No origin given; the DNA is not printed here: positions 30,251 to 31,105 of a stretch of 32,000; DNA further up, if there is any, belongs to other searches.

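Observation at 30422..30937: A complete GNAT acetyltransferase domain is inserted in-frame into the CP1 editing domain of isoleucyl-tRNA synthetase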

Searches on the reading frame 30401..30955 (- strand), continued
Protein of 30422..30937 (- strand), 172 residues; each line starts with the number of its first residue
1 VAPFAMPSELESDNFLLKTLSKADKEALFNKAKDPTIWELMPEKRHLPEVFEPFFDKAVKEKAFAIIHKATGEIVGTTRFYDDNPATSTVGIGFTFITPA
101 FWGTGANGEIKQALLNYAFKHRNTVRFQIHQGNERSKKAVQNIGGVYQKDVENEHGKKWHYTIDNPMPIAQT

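Call 34: fold_search(model_id=the predicted structure, library=pdb)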
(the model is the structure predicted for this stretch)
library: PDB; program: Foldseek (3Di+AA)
matches with E <= 10: 1224; with E <= 0.001: 647
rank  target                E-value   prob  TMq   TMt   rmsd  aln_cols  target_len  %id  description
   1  3fbu_A                1.4e-12  1.00  0.70  0.78   3.1       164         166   22  The crystal structure of the acetyltransferase (GNAT family) from Bacillus anthracis (released 2008-12-23)
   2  3fbu_B                1.4e-12  1.00  0.70  0.77   3.1       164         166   22  The crystal structure of the acetyltransferase (GNAT family) from Bacillus anthracis (released 2008-12-23)
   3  7kps_B                6.2e-12  1.00  0.71  0.71   3.4       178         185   22  Structure of a GNAT superfamily PA3944 acetyltransferase in complex with AcCoA (released 2020-11-25)
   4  3tcv_A                8.0e-12  1.00  0.77  0.65   2.5       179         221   20  Crystal structure of a GCN5-related N-acetyltransferase from Brucella melitensis (released 2011-08-17)
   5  7kpp_A                8.5e-12  1.00  0.72  0.72   3.5       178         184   22  Structure of the E102A mutant of a GNAT superfamily PA3944 acetyltransferase (released 2020-11-25)
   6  6edd_A                9.6e-12  1.00  0.71  0.72   3.5       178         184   22  Crystal structure of a GNAT Superfamily PA3944 acetyltransferase in complex with CoA (P1 space group) (released 2018-08-22)
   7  7kpp_B                1.4e-11  1.00  0.71  0.68   6.1       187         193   22  Structure of the E102A mutant of a GNAT superfamily PA3944 acetyltransferase (released 2020-11-25)
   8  7kyj_B                1.6e-11  1.00  0.71  0.68   3.4       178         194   23  Structure of a GNAT superfamily PA3944 acetyltransferase in complex with zinc (released 2020-12-16)
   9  2z0z                  1.9e-11  1.00  0.76  0.73   2.4       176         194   23  Crystal structure of putative acetyltransferase (released 2007-11-13)
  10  6edd_B                2.3e-11  1.00  0.71  0.68   6.1       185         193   20  Crystal structure of a GNAT Superfamily PA3944 acetyltransferase in complex with CoA (P1 space group) (released 2018-08-22)
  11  3tcv_B                4.8e-11  1.00  0.75  0.63   3.1       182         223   20  Crystal structure of a GCN5-related N-acetyltransferase from Brucella melitensis (released 2011-08-17)
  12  2zxv_A                7.0e-11  1.00  0.76  0.75   2.3       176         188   22  Crystal structure of putative acetyltransferase from T. thermophilus HB8 (released 2009-02-17)
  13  1yre_B                8.5e-11  1.00  0.76  0.75   2.2       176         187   22  Hypothetical protein PA3270 from Pseudomonas aeruginosa in complex with CoA (released 2005-02-15)
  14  8gxj_B                9.0e-11  1.00  0.72  0.72   3.0       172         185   23  Pseudomonas aeruginosa N-acetyltransferase domain-containing protein PA3270 (released 2022-10-12)
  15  8gxk_C                1.0e-10  1.00  0.75  0.74   2.4       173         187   23  Pseudomonas jinjuensis N-acetyltransferase (released 2022-10-12)
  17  2z10                  1.7e-10  1.00  0.77  0.75   2.3       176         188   23  Crystal structure of putative acetyltransferase (released 2007-11-13)
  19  1yre_A                2.1e-10  1.00  0.74  0.74   2.7       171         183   23  Hypothetical protein PA3270 from Pseudomonas aeruginosa in complex with CoA (released 2005-02-15)
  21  1yre_C                2.9e-10  1.00  0.73  0.75   2.6       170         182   23  Hypothetical protein PA3270 from Pseudomonas aeruginosa in complex with CoA (released 2005-02-15)
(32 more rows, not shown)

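Call 37: search_protein_families(library=pfam, proteins=[P0184, P0234, P0154, P0158, P0136, P0161, P0178, P0148, P0149, P0132], max_evalue=0.001)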
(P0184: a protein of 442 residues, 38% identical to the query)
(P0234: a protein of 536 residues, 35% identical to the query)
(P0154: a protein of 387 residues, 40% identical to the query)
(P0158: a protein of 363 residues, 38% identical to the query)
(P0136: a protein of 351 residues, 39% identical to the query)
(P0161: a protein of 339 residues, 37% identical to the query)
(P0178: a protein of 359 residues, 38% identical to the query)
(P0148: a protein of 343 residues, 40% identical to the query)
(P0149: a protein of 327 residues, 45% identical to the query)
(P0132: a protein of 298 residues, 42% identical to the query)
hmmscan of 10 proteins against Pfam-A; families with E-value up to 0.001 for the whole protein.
P0184 (442 aa): 4 families
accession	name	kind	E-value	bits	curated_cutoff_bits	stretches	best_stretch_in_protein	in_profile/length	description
PF13302.13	Acetyltransf_3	-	6.3e-18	66.2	25.4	1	286-418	2-138/138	Acetyltransferase (GNAT) domain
PF22645.1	GKRP_SIS_N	-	1.9e-17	63.5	27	1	57-157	7-111/113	Glucokinase regulatory protein N-terminal SIS domain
PF00583.31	Acetyltransf_1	-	8.2e-07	29.7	20.7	1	311-416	9-115/116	Acetyltransferase (GNAT) family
PF22198.1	GKRP_SIS_2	-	3.2e-05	24.2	27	1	49-108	4-63/191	Glucokinase regulatory protein, second SIS domain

P0234 (536 aa): 6 families
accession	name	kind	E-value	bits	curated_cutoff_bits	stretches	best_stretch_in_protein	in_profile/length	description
PF07883.17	Cupin_2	-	2.4e-29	101.3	27.2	2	388-459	2-69/70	Cupin domain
PF13302.13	Acetyltransf_3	-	1.7e-19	71.4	25.4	1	19-151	2-137/138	Acetyltransferase (GNAT) domain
PF02311.25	AraC_binding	-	5.6e-11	42.7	21.1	1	394-481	13-96/135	AraC-like ligand binding domain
PF00190.28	Cupin_1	-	8.3e-06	25.9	22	1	400-473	48-127/151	Cupin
PF00583.31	Acetyltransf_1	-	8.8e-05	23.2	20.7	1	46-150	11-115/116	Acetyltransferase (GNAT) family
PF22200.2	ExsA_N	-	0.0001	23.1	27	0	410-492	4-89/136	ExsA N-terminal regulatory domain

P0154 (387 aa): 4 families
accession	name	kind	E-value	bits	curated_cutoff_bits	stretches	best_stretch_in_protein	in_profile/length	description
PF00117.34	GATase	-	2.3e-21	76.8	22.8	1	184-336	22-178/190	Glutamine amidotransferase class-I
PF13302.13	Acetyltransf_3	-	8e-18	65.9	25.4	1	10-141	1-137/138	Acetyltransferase (GNAT) domain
PF07722.19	Peptidase_C26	-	0.00022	21.5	20.5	1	230-261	98-129/219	Peptidase C26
PF07685.20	GATase_3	-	0.00033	20.8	27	1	188-256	26-93/196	CobB/CobQ-like glutamine amidotransferase domain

P0158 (363 aa): 2 families
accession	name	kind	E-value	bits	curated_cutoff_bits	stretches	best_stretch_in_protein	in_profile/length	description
PF13302.13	Acetyltransf_3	-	3.7e-46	157.7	25.4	2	11-142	2-136/138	Acetyltransferase (GNAT) domain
PF00583.31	Acetyltransf_1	-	6.5e-17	62.3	20.7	2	236-332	27-116/116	Acetyltransferase (GNAT) family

P0136 (351 aa): 3 families
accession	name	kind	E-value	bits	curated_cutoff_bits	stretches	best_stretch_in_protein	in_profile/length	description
PF13302.13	Acetyltransf_3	-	1.8e-17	64.7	25.4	1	19-149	4-137/138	Acetyltransferase (GNAT) domain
PF00583.31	Acetyltransf_1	-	1.2e-12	48.5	20.7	1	213-321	13-116/116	Acetyltransferase (GNAT) family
PF13508.13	Acetyltransf_7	-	2.1e-05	25.2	27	1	254-322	17-83/84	Acetyltransferase (GNAT) domain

P0161 (339 aa): 4 families
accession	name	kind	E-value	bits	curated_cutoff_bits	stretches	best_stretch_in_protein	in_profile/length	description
PF06445.20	GyrI-like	-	6.4e-19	69.2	26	1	184-335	4-154/155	GyrI-like small molecule binding domain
PF13302.13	Acetyltransf_3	-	5e-17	63.3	25.4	1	16-145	5-137/138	Acetyltransferase (GNAT) domain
PF14526.11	Cass2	-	2.9e-11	44.2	27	1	184-335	1-150/150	Integron-associated effector binding protein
PF00583.31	Acetyltransf_1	-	1.5e-10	41.8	20.7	1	37-144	8-115/116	Acetyltransferase (GNAT) family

P0178 (359 aa): 4 families
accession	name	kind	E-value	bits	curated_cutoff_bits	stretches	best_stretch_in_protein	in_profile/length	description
PF13302.13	Acetyltransf_3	-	2.2e-17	64.5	25.4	1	16-149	1-137/138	Acetyltransferase (GNAT) domain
PF12867.12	DinB_2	-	2.4e-13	51.1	24.8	1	219-353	2-127/128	DinB superfamily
PF00583.31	Acetyltransf_1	-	1e-06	29.4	20.7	1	46-148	13-115/116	Acetyltransferase (GNAT) family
PF05163.17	DinB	-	0.00048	20.6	23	1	214-350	7-134/165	DinB family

P0148 (343 aa): 3 families
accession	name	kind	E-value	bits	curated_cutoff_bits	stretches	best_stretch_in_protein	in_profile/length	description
PF01661.27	Macro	-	1e-42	145.2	22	1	23-135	1-118/118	Macro domain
PF13302.13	Acetyltransf_3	-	3.4e-16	60.6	25.4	1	183-315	2-137/138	Acetyltransferase (GNAT) domain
PF00583.31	Acetyltransf_1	-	0.00012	22.8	20.7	1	220-314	24-115/116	Acetyltransferase (GNAT) family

P0149 (327 aa): 4 families
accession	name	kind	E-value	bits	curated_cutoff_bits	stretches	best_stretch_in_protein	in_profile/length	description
PF13302.13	Acetyltransf_3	-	2e-16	61.4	25.4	1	176-307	1-138/138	Acetyltransferase (GNAT) domain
PF05163.17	DinB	-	2.3e-13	50.9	23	1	39-151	45-156/165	DinB family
PF00583.31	Acetyltransf_1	-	1.8e-07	31.9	20.7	1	200-305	9-115/116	Acetyltransferase (GNAT) family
PF12867.12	DinB_2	-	1.6e-06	29.1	24.8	1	22-133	17-128/128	DinB superfamily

P0132 (298 aa): 2 families
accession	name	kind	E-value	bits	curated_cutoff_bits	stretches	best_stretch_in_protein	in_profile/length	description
PF13302.13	Acetyltransf_3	-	5e-19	69.8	25.4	1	30-162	2-137/138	Acetyltransferase (GNAT) domain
PF00583.31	Acetyltransf_1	-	1.6e-05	25.6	20.7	1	54-161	8-115/116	Acetyltransferase (GNAT) family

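Call 51: search_solved_structures(query=A2, max_evalue=1, show_alignments=0)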
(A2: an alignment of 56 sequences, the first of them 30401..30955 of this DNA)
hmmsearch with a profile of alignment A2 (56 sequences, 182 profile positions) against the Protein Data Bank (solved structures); distinct sequences matched with E-value up to 1: 30.
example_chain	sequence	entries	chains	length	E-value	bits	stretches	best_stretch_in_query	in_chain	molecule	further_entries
8gxk_A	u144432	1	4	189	1.5e-23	86.4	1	9-178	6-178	Protein N-acetyltransferase, RimJ/RimL family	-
8gxf_B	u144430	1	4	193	2.3e-21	79.3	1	10-178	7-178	GCN5 family acetyltransferase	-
8gxj_A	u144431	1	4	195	2.8e-20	75.7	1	8-178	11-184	N-acetyltransferase domain-containing protein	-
1yre_A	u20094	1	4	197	2.9e-20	75.7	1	8-178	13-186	hypothetical protein PA3270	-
2z0z_A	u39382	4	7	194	5.7e-14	55.2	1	88-177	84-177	Putative uncharacterized protein TTHA1799 | Ribosomal-protein-alanine acetyltransferase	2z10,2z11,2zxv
3fbu_A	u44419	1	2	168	1.4e-08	37.7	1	12-172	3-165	Acetyltransferase, GNAT family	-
7kpp_A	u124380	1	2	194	3.2e-08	36.5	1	8-177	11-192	Acetyltransferase PA3944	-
6edd_A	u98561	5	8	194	4.6e-08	36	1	8-177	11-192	Acetyltransferase PA3944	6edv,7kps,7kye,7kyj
3pzj_A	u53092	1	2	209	2.9e-07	33.4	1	9-175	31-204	Probable acetyltransferases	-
3tcv_A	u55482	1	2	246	3.2e-07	33.2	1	10-178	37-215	GCN5-related N-acetyltransferase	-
6erd_A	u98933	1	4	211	9.8e-05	25.1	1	15-165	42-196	Aminoglycoside N6'-acetyltransferase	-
8q6u_A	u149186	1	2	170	0.00024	23.9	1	17-166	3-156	Aminoglycoside N6'-acetyltransferase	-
6vfm_A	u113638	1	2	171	0.00047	22.9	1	15-154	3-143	Spermidine N1-acetyltransferase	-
3eo4_A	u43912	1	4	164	0.0009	22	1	11-157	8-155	Uncharacterized protein MJ1062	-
6vfn_A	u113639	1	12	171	0.0015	21.2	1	14-154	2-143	Spermidine N1-acetyltransferase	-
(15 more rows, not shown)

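Call 57: find_encoding_contigs(protein=P0121, flank=4000, max_places=2)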
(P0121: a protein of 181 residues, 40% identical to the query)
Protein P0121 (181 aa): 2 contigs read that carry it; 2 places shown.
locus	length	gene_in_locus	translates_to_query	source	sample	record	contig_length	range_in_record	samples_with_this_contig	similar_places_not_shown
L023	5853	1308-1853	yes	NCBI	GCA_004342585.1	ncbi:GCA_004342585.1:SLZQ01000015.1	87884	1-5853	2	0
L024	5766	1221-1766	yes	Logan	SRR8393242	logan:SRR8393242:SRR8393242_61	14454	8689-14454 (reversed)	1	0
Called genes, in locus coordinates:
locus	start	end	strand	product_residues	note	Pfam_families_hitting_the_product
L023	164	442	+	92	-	-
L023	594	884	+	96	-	PF05973:Gp49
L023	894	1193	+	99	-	PF21716:dnstrm_HI1420, PF01381:HTH_3 (weak)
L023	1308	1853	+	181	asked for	PF13302:Acetyltransf_3, PF00583:Acetyltransf_1 (weak)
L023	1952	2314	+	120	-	-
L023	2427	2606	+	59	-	-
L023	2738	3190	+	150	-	PF09980:DUF2214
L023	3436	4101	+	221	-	-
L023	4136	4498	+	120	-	PF17263:DUF5329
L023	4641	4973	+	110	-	PF02694:UPF0060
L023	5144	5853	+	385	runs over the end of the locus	PF00817:IMS, PF11798:IMS_HHH, PF21704:POLH-Rev1_HhH, PF21999:IMS_HHH_1 (weak), PF11799:IMS_C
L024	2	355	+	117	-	?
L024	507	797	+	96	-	PF05973:Gp49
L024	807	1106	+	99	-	PF21716:dnstrm_HI1420, PF01381:HTH_3 (weak)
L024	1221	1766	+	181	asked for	PF13302:Acetyltransf_3, PF00583:Acetyltransf_1 (weak)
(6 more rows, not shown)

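Call 58: find_encoding_contigs(protein=P0122, flank=4000, max_places=3)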
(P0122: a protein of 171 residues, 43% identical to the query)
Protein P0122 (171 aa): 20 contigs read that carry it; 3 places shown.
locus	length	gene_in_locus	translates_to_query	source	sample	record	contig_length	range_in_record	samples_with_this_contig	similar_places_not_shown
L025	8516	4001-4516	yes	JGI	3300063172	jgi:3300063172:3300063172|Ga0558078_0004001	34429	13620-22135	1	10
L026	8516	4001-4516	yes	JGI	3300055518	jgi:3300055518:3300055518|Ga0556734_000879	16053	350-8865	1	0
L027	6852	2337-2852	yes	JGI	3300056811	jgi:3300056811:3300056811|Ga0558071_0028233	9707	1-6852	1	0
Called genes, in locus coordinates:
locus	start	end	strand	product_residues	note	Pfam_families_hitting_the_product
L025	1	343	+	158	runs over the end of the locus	PF00293:NUDIX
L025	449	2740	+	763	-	PF01590:GAF, PF13185:GAF_2, PF13492:GAF_3, PF05524:PEP-utilisers_N, PF00391:PEP-utilizers, PF02896:PEP-utilizers_C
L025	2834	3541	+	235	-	PF00702:Hydrolase (weak), PF12710:HAD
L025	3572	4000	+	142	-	PF13511:DUF4124 (weak)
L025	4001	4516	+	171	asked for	PF13302:Acetyltransf_3, PF00583:Acetyltransf_1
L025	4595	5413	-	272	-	PF03130:HEAT_PBS (faint), PF13513:HEAT_EZ (faint), PF00514:Arm (faint), PF02985:HEAT (faint), PF13646:HEAT_2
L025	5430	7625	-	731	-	PF13500:AAA_26, PF07085:DRTGG, PF01515:PTA_PTB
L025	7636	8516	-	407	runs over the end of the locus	PF00871:Acetate_kinase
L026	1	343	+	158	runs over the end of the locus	PF00293:NUDIX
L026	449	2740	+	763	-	PF01590:GAF, PF13185:GAF_2, PF13492:GAF_3, PF05524:PEP-utilisers_N, PF00391:PEP-utilizers, PF02896:PEP-utilizers_C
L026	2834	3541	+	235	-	PF00702:Hydrolase (weak), PF12710:HAD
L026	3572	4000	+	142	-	PF13511:DUF4124 (weak)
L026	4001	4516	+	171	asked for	PF13302:Acetyltransf_3, PF00583:Acetyltransf_1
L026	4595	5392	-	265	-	PF03130:HEAT_PBS (faint), PF13513:HEAT_EZ (faint), PF00514:Arm (faint), PF02985:HEAT (faint), PF13646:HEAT_2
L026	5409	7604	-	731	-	PF13500:AAA_26, PF07085:DRTGG, PF01515:PTA_PTB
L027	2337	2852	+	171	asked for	PF13302:Acetyltransf_3, PF00583:Acetyltransf_1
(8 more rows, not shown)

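Call 72: search_protein_families(library=ncbifam, proteins=[L005:2510-3514:+, L005:3501-3899:+, L005:3838-5118:+], max_evalue=0.001)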
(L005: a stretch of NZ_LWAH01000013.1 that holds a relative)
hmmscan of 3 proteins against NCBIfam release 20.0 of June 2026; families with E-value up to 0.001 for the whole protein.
L005:2510-3514:+ (335 aa): 1 family
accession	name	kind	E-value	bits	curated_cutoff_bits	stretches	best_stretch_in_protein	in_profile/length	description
TIGR04267.2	mod_HExxH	domain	6.8e-25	88.1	40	1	148-322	3-177/177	aKG-HExxH-type peptide beta-hydroxylase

L005:3501-3899:+ (133 aa): 3 families
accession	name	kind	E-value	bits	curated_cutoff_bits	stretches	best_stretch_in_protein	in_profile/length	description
NF051488.1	bifunc_PcaDC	exception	4.1e-14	52.5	390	1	20-123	272-374/375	bifunctional 3-oxoadipate enol-lactonase/4-carboxymuconolactone decarboxylase PcaDC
TIGR02425.1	decarb_PcaC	equivalog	4e-13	49.6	155.7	1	25-124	23-121/123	4-carboxymuconolactone decarboxylase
NF051487.1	bifunc_PcaCD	exception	2.2e-05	23.8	430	1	34-115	33-116/413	bifunctional 4-carboxymuconolactone decarboxylase/3-oxoadipate enol-lactonase PcaCD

L005:3838-5118:+ (427 aa): 4 families
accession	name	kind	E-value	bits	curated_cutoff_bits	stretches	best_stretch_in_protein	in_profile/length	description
TIGR00900.1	2A0121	subfamily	2.5e-23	83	319.6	1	97-373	75-359/364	H+ Antiporter protein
NF012174.0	tet_MFS_A_B_C_D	equivalog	9e-06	24.7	475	1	110-329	89-312/382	Tet(A)/Tet(B)/Tet(C) family tetracycline efflux MFS transporter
TIGR00710.1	efflux_Bcr_CflA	subfamily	7e-05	22.4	200.9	1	91-331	70-311/385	Bcr/CflA family efflux MFS transporter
TIGR00880.1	2_A_01_02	superfamily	0.0007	19.7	131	1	89-197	26-134/141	multidrug resistance protein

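Call 73: search_protein_families(library=pfam, proteins=[L005:2510-3514:+, L005:3501-3899:+, L005:3838-5118:+], max_evalue=0.001)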
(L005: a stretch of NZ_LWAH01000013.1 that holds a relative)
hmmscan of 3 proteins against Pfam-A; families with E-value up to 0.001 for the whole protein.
L005:2510-3514:+ (335 aa): 0 families

L005:3501-3899:+ (133 aa): 1 family
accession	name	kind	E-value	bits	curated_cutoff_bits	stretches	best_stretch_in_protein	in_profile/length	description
PF02627.25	CMD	-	1.8e-12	47.5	23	1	38-119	4-83/84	Carboxymuconolactone decarboxylase family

L005:3838-5118:+ (427 aa): 3 families
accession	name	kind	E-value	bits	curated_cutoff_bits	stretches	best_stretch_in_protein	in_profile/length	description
PF07690.21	MFS_1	-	7.8e-22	78.1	33.4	2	37-248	11-225/347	Major Facilitator Superfamily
PF13347.12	MFS_2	-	3.3e-07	29.6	27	2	19-172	221-372/427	MFS/sugar transport protein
PF05977.19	MFS_3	-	6.5e-07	28.6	27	1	46-401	34-393/524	Transmembrane secretion effector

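Call 84: search_dna_similar(query=window:30422-30937:-, collection=plasmids, mode=protein, max_rows=12)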
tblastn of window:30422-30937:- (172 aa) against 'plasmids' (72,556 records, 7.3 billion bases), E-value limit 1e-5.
Records with a match: 70; places in all: 70; records where one place covers at least 80% of the query: 42.
Best place of each record, by identity: <60% 70.
By first word of the organism name: Streptomyces 16; Priestia 6; Sinorhizobium 6; Vibrio 5; Burkholderia 5; Pseudoalteromonas 4; Ralstonia 3; Acinetobacter 3; Rhizobium 3; Embleya 2; and 15 more.
By predicted mobility (MOB-suite, as given by PLSDB): non-mobilizable 48; mobilizable 14; conjugative 8.
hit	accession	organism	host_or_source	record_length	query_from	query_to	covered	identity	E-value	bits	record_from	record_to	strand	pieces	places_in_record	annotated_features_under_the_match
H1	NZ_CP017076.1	Novosphingobium resinovorum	single cell,soil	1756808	10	145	79%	40.4%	7e-21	96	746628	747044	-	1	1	none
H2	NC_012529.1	Deinococcus deserti VCD115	-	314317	4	149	85%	34.0%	2e-20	94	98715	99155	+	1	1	GNAT family N-acetyltransferase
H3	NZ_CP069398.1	Priestia megaterium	Homo sapiens,Pure culture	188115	9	154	85%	33.5%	5e-15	79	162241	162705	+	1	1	GNAT family protein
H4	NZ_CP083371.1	Ensifer canadensis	Melilotus albus,Cell Culture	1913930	10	150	82%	33.6%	2e-16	82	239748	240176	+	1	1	none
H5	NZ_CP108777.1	Embleya sp. NBC_00896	-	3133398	8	168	94%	29.0%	2e-10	66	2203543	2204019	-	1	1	none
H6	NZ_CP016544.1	Planococcus donghaensis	whole organism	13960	10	154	84%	31.3%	1e-11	69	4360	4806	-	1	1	GNAT family protein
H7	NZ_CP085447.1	Priestia megaterium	single cell,soil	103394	17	154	80%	32.7%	5e-13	73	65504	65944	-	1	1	GNAT family protein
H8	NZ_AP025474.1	Vibrio cortegadensis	-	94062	9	158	87%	29.7%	1e-9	63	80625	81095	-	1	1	GNAT family protein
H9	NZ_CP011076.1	Brevibacillus laterosporus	Oryza sativa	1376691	7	148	83%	31.3%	5e-15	79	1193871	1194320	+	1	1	none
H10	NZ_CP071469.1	Priestia megaterium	whole organism,Hypersaline environment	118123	6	157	88%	29.1%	8e-6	52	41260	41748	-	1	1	GNAT family protein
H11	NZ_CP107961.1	Streptomyces sp. NBC_00376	-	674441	4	158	90%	28.5%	5e-9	61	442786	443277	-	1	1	GNAT family protein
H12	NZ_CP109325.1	Streptomyces sp. NBC_01592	-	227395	4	158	90%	28.5%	6e-9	61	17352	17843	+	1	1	GNAT family protein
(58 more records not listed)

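Call 85: search_dna_similar(query=window:30422-30937:-, collection=phages, mode=protein, max_rows=8)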
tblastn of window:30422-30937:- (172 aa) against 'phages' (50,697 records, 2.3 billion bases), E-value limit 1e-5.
Records with a match: 1; places in all: 1; records where one place covers at least 80% of the query: 0.
Best place of each record, by identity: <60% 1.
By first word of the organism name: Bacteriophage 1.
By host as written in the record: - 1.
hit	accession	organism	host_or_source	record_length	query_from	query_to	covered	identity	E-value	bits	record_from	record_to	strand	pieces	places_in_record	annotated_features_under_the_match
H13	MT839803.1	Bacteriophage sp.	human fecal samples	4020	17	145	75%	27.9%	5e-6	51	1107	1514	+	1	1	record has no annotation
